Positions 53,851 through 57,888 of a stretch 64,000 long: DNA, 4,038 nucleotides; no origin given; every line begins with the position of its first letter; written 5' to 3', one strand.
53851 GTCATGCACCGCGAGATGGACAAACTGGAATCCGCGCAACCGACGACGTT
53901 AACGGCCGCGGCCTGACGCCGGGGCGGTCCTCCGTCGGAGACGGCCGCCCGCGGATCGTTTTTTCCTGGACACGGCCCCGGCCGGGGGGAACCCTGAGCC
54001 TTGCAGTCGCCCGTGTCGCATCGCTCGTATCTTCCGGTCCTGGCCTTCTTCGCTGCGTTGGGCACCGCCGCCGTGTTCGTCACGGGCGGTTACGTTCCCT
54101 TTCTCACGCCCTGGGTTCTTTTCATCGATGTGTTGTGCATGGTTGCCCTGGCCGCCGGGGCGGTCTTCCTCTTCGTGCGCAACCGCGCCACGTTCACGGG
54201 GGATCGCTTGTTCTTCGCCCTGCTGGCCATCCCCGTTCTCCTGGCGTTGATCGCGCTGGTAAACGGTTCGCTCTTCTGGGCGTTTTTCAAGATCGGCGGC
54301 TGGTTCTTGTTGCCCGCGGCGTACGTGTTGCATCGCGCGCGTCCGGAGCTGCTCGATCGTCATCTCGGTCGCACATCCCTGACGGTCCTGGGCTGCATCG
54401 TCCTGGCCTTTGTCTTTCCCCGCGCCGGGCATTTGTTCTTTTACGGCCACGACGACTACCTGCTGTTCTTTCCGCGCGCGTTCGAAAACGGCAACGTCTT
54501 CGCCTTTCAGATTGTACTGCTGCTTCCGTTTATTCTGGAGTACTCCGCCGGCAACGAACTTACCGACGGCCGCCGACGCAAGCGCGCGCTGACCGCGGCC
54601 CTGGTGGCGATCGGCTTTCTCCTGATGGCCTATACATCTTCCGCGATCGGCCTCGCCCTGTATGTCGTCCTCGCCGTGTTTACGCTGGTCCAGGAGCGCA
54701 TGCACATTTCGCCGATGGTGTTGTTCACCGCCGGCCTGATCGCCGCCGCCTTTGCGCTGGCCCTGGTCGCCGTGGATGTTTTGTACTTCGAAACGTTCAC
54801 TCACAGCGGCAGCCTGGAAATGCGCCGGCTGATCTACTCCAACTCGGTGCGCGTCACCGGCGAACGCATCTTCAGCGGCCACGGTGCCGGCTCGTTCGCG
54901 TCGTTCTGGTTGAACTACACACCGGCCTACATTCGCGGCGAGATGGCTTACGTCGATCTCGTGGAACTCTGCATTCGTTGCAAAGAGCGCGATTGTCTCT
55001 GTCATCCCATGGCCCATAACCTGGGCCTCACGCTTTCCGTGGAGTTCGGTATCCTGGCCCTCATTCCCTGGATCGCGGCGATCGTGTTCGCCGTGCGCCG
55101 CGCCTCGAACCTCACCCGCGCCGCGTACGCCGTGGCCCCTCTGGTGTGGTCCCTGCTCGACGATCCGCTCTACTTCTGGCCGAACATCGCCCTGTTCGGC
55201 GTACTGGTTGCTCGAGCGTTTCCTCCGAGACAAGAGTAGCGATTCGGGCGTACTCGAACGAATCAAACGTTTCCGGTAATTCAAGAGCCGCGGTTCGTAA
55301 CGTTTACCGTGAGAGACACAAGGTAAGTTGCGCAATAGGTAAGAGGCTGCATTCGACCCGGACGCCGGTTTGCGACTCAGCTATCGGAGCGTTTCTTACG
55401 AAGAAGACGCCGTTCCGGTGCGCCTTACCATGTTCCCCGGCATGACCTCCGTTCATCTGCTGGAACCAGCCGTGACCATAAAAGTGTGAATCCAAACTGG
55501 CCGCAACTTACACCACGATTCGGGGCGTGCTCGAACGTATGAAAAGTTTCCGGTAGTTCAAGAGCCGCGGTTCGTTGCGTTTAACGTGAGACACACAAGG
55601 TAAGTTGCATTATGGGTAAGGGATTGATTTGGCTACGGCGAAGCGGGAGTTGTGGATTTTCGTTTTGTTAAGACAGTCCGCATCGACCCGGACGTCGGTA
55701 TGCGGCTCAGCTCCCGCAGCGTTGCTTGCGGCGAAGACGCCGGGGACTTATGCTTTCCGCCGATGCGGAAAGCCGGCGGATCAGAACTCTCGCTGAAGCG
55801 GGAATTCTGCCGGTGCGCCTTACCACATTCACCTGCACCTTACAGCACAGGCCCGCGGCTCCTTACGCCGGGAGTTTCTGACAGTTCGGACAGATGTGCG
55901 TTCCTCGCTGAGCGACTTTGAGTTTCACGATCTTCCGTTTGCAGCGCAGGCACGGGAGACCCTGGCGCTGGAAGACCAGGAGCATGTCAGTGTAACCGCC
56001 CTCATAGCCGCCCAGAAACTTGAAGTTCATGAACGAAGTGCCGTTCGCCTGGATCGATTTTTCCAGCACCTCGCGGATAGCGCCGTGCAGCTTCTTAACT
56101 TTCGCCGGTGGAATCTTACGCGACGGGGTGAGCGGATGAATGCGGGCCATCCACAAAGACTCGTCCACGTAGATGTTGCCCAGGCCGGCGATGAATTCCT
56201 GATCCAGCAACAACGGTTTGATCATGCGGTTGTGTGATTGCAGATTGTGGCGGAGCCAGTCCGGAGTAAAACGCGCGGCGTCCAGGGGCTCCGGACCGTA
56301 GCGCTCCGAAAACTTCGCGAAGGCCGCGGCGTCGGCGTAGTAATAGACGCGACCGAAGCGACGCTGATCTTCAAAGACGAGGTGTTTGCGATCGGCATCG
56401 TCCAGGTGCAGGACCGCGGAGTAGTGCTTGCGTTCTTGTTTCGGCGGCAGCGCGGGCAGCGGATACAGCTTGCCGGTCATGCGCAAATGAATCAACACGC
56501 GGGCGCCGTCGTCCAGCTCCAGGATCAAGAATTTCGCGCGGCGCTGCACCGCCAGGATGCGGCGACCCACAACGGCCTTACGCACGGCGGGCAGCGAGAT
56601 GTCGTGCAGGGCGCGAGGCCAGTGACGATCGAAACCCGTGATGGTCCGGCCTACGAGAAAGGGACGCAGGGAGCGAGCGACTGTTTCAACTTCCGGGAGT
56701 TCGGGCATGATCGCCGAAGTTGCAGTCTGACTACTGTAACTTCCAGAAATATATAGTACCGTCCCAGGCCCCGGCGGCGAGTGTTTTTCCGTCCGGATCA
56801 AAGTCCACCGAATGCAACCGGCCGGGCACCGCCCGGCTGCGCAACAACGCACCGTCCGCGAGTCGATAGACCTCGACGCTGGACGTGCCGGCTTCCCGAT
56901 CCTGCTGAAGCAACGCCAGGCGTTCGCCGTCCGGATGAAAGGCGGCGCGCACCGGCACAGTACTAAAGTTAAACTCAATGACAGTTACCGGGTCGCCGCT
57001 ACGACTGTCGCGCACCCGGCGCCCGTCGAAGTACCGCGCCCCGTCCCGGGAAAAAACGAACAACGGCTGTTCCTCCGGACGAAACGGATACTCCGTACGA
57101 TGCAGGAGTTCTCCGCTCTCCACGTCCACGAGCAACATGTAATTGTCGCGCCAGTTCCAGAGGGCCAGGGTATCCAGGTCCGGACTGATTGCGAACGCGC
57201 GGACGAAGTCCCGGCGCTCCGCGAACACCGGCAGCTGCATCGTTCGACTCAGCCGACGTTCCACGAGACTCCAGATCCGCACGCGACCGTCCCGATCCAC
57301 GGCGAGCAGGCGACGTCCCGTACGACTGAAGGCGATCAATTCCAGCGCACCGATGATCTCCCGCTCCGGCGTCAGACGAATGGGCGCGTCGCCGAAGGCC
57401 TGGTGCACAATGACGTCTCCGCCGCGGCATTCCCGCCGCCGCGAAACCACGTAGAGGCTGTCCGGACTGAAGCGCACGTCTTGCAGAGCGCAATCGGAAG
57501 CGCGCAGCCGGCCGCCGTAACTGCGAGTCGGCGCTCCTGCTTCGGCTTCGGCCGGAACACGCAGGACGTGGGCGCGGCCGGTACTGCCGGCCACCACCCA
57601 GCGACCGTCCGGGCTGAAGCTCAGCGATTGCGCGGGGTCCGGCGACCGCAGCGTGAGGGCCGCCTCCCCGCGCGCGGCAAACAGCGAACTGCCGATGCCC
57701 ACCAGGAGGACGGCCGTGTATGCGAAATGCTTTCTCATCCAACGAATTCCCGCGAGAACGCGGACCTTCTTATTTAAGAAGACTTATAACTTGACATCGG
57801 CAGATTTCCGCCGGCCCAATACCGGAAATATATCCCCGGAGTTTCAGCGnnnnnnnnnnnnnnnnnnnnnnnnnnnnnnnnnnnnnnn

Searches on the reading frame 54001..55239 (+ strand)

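Call 17: search_protein_families(library=pfam, proteins=[window:54001-55239:+])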
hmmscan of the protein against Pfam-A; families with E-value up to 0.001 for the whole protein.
window:54001-55239:+ (412 aa): 1 family
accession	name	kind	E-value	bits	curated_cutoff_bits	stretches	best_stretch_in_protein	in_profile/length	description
PF04932.20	Wzy_C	-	2.4e-05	24.6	31.7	1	201-305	2-113/149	O-Antigen ligase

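Call 98: search_protein_families(library=ncbifam, proteins=[window:54001-55239:+], max_evalue=0.01)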
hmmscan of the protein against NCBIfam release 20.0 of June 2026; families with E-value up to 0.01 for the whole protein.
window:54001-55239:+ (412 aa): 1 family
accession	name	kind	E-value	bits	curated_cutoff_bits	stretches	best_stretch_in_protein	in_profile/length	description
TIGR00445.1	mraY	equivalog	0.0029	17.1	192.05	1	130-232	99-199/321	phospho-N-acetylmuramoyl-pentapeptide-transferase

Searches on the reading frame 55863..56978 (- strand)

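Call 17: search_protein_families(library=pfam, proteins=[window:55863-56978:-])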
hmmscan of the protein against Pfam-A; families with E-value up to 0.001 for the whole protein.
window:55863-56978:- (371 aa): 3 families
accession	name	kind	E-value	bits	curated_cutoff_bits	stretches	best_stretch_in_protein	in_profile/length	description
PF01149.29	Fapy_DNA_glyco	-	5.8e-32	111.2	25.5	1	91-211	1-117/117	Formamidopyrimidine-DNA glycosylase N-terminal domain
PF06831.19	H2TH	-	2.3e-26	92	34.7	1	228-316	2-89/93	Formamidopyrimidine-DNA glycosylase H2TH domain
PF06827.20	zf-FPG_IleRS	-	3.1e-11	43.3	21.3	1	340-368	1-29/30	Zinc finger found in FPG and IleRS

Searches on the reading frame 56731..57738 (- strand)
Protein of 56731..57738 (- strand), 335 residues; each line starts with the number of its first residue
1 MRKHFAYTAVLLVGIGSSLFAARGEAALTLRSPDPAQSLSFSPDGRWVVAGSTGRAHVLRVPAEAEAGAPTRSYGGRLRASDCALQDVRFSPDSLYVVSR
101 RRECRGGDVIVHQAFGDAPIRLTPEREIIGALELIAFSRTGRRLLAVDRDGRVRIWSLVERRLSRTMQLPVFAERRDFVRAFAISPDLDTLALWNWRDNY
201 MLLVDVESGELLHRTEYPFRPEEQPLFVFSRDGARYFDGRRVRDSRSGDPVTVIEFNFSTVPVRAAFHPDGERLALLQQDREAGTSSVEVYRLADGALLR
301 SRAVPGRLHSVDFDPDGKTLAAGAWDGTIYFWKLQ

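Call 98: search_protein_families(library=ncbifam, proteins=[window:56731-57738:-], max_evalue=0.01)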
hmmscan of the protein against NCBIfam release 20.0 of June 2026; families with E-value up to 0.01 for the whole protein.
window:56731-57738:- (335 aa): 1 family
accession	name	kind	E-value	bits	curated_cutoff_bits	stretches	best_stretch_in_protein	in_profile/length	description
TIGR02608.1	delta_60_rpt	domain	0.00075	19.3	76.5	0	307-324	2-19/55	delta-60 repeat domain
